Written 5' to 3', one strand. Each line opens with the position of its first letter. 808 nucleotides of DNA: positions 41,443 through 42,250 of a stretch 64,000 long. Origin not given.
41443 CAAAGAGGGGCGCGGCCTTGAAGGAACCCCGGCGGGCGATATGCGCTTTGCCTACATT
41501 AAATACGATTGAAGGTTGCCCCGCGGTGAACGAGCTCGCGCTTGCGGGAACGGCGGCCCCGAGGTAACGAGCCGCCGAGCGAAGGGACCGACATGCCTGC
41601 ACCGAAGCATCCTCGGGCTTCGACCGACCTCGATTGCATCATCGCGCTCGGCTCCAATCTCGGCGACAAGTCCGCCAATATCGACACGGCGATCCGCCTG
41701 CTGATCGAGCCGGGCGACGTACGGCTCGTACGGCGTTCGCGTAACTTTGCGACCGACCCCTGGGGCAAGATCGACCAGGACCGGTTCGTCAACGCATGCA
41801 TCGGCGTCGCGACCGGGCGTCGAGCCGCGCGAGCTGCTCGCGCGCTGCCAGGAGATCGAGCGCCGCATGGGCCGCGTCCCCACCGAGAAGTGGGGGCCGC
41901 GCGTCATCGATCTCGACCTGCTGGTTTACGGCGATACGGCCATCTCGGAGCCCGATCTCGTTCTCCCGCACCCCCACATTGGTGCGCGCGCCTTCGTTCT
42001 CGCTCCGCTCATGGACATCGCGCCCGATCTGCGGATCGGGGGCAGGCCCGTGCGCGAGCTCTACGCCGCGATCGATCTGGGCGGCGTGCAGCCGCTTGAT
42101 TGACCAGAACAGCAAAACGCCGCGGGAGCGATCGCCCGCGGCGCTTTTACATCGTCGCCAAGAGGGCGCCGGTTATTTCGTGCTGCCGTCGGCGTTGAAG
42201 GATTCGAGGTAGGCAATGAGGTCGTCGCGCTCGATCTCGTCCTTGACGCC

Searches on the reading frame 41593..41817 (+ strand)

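Call 49: search_protein_families(library=pfam, proteins=[window:41593-41817:+], max_evalue=0.01)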
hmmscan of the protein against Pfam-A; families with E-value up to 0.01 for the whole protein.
seq(75 aa): 1 family
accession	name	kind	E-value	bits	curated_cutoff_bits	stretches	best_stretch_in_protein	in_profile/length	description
PF01288.25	HPPK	-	1.4e-11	45.2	25.7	1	16-74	1-55/116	7,8-dihydro-6-hydroxymethylpterin-pyrophosphokinase (HPPK)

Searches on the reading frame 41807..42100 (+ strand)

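Call 49: search_protein_families(library=pfam, proteins=[window:41807-42100:+], max_evalue=0.01)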
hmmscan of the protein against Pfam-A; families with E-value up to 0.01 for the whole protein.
seq(98 aa): 1 family
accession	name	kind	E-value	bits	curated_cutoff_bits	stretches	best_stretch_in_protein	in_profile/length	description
PF01288.25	HPPK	-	1.7e-20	74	25.7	1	5-73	57-116/116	7,8-dihydro-6-hydroxymethylpterin-pyrophosphokinase (HPPK)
